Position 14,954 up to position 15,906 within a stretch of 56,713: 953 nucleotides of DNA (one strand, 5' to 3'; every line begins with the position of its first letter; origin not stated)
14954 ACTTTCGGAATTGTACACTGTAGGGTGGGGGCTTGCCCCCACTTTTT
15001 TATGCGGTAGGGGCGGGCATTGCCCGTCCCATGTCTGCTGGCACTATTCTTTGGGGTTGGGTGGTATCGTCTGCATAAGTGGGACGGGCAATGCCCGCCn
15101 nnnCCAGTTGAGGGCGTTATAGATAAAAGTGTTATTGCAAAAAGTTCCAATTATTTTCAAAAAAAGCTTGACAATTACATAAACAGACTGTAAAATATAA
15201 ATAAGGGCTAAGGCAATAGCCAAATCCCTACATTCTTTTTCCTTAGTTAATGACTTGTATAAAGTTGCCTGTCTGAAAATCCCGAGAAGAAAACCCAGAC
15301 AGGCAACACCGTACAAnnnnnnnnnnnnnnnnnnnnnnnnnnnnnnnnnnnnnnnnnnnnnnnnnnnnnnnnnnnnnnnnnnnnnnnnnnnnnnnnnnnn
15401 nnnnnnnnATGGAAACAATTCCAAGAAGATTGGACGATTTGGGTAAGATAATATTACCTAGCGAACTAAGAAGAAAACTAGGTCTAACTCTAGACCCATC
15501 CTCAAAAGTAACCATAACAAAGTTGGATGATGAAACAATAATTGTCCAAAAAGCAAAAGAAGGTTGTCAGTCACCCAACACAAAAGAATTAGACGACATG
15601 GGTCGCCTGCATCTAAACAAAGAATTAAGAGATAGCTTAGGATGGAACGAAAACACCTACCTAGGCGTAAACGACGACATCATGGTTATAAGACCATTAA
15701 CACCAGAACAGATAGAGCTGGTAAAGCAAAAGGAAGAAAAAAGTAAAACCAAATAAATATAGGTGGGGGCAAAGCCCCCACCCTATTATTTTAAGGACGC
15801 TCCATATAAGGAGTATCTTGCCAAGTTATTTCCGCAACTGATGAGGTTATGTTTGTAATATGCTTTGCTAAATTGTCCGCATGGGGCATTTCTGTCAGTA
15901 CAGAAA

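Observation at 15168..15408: Conserved two-hairpin leader with face-to-face near-consensus promoters upstream of an AbrB-family gene (module copy B)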

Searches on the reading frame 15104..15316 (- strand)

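Call 14: search_protein_families(library=pfam, proteins=[window:15104-15316:-], max_evalue=1)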
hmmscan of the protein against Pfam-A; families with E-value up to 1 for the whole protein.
window:15104-15316:- (71 aa): 1 family
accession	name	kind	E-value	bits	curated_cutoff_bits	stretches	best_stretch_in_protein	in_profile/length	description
PF04093.17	MreD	-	0.027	15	24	1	1-65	71-138/158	rod shape-determining protein MreD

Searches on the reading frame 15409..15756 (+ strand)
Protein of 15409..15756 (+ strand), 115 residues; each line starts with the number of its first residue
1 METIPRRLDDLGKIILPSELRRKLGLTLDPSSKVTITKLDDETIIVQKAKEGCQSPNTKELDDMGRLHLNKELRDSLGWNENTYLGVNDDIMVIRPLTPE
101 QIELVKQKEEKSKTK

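Call 10: find_encoding_contigs(protein=window:15409-15756:+, flank=3000, max_places=10)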
Protein window:15409-15756:+ (115 aa): 1 contig read that carries it; 1 place shown.
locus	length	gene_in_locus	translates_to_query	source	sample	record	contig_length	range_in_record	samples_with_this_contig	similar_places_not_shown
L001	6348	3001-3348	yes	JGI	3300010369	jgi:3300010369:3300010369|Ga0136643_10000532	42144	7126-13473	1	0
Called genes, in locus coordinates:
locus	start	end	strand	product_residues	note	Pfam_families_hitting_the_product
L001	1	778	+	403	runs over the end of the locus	-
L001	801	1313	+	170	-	PF00156:Pribosyltran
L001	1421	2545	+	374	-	PF13793:Pribosyltran_N, PF00156:Pribosyltran, PF14572:Pribosyl_synth (weak)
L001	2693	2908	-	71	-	-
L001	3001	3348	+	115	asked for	PF04014:MazE_antitoxin (faint)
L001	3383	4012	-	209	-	PF01205:Impact_N, PF09186:DUF1949 (weak)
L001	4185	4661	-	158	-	PF13302:Acetyltransf_3 (weak), PF00583:Acetyltransf_1, PF13673:Acetyltransf_10 (weak), PF13508:Acetyltransf_7, PF08445:FR47 (weak)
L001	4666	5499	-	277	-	-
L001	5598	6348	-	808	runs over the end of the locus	PF00343:Phosphorylase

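Call 14: search_protein_families(library=pfam, proteins=[window:15409-15753:+], max_evalue=1)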
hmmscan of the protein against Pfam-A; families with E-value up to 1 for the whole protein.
window:15409-15753:+ (115 aa): 2 families
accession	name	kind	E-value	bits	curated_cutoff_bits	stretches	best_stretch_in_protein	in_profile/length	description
PF04014.23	MazE_antitoxin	-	2.6e-07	30.9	24.7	2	14-52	10-46/48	Antidote-toxin recognition MazE, bacterial antitoxin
PF02381.23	MraZ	-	2.7e-05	24.5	23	2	7-27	9-29/72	MraZ protein, putative antitoxin-like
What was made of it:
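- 15409..15756 (+): Copy B, tandem-domain AbrB/SpoVT-type gene (115 aa). It is monocistronic and a terminator follows at 15762-15782. Pfam PF04014 and MraZ (call 14).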

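Call 34: find_homologous_proteins(query=window:15409-15753:+)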
Query window:15409-15753:+ (115 aa): 5 proteins with E <= 0.001 among 8 candidates.
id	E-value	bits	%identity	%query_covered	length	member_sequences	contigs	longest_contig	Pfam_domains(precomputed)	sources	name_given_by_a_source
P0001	3.7e-67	241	100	100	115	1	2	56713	PF04014.24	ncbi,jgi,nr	ncbi:MAG: hypothetical protein FWD97_00070 [Defluviitaleaceae bacterium]|nr:hypothetical protein [De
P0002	2.6e-63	229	91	100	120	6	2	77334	PF04014.24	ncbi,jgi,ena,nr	ncbi:MAG: hypothetical protein FWD97_05915 [Defluviitaleaceae bacterium]|nr:hypothetical protein [De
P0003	1.6e-55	204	84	97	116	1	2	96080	PF02381.24,PF04014.24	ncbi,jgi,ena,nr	ncbi:MAG: hypothetical protein FWD97_04660 [Defluviitaleaceae bacterium]|nr:hypothetical protein [De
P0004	3.0e-33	132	55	100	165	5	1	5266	-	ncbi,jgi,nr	ncbi:MAG: hypothetical protein FWD97_09850, partial [Defluviitaleaceae bacterium]|nr:hypothetical pr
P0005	5.9e-18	83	88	43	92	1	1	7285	-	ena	-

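Call 49: search_protein_families(library=ncbifam, proteins=[window:15409-15753:+], max_evalue=0.01)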
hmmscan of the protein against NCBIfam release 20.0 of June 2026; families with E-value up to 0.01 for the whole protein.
window:15409-15753:+ (115 aa): 4 families
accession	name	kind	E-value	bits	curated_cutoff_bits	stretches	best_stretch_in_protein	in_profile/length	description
TIGR01439.1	lp_hng_hel_AbrB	domain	2.2e-10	40.1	28.3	2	8-49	4-43/44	transcriptional regulator, AbrB family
NF001476.0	PRK00326.2-2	equivalog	7.8e-08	32.1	162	1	57-107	92-143/163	division/cell wall cluster transcriptional repressor MraZ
TIGR02851.1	spore_V_T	equivalog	7.8e-06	25.9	235.9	1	4-26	5-27/180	stage V sporulation protein T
NF040962.1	near_HgcAB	equivalog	0.00041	20.1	70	0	8-36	10-36/70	HgcAB-associated protein HgcC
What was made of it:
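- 15409..15756 (+): NCBIfam TIGR01439 (call 49).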

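Call 60: search_protein_families(library=pfam, alignment_id=A5, max_evalue=0.01)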
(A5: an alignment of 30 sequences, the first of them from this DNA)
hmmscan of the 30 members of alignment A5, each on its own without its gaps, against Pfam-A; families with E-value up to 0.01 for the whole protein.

A. member 1, seq(115 aa): 2 families
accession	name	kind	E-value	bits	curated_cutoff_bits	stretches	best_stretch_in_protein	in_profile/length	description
PF04014.23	MazE_antitoxin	-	2.6e-07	30.9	24.7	1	14-52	10-46/48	Antidote-toxin recognition MazE, bacterial antitoxin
PF02381.23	MraZ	-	2.7e-05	24.5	23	0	7-27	9-29/72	MraZ protein, putative antitoxin-like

B. families by the number of members that match (of 30 scanned): 2 families
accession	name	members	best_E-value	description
PF04014.23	MazE_antitoxin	22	3.9e-10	Antidote-toxin recognition MazE, bacterial antitoxin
PF02381.23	MraZ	9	4.9e-06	MraZ protein, putative antitoxin-like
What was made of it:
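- On SymE/SymR type I toxin-antitoxin: Pfam scans of 30 family members find only PF04014 (22 of 30) and MraZ (9 of 30) at E <= 0.01 (call 60).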

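Call 61: search_solved_structures(query=A5, max_evalue=0.01)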
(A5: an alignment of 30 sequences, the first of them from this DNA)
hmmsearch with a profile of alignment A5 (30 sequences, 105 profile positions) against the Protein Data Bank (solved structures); distinct sequences matched with E-value up to 0.01: 8.
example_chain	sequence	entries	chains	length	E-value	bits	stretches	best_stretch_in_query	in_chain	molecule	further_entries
2k1n_A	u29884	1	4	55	1.2e-10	44.4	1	5-52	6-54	AbrB family transcriptional regulator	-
1z0r_A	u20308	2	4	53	6e-10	42.2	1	5-49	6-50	Transition state regulatory protein abrB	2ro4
1yfb_A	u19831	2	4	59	1.1e-09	41.4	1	5-48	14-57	Transition state regulatory protein abrB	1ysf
2fy9_A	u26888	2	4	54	3.2e-09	39.8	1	6-50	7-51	Putative transition state regulator abh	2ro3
2ro5_A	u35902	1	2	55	9.2e-09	38.4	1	5-47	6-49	Stage V sporulation protein T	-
2w1t_B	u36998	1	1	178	2.4e-08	37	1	5-49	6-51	STAGE V SPORULATION PROTEIN T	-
2w1t_A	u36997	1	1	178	3.3e-08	36.6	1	5-49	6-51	STAGE V SPORULATION PROTEIN T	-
2glw_A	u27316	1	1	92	8.9e-05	25.6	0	4-39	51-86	92aa long hypothetical protein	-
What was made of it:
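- On AbrB/SpoVT family of DNA-binding regulators (for the downstream genes): Calls 14, 49, 60 and 61.
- Closest known: SymE/SymR of Escherichia coli. Different: The proteins here match classical AbrB/SpoVT DNA-binding domains, not the SymE family (calls 14, 60, 61).
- Closest known: abrB of Bacillus subtilis and its paralogues abh and spoVT. Same: Profile hits to PDB entries 1z0r, 2fy9 and 2ro5 have E = 1e-8 to 1e-10 (call 61).
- None matches the SymE_toxin family (calls 14, 49, 60, 61). AbrB-type proteins bind DNA (call 61).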
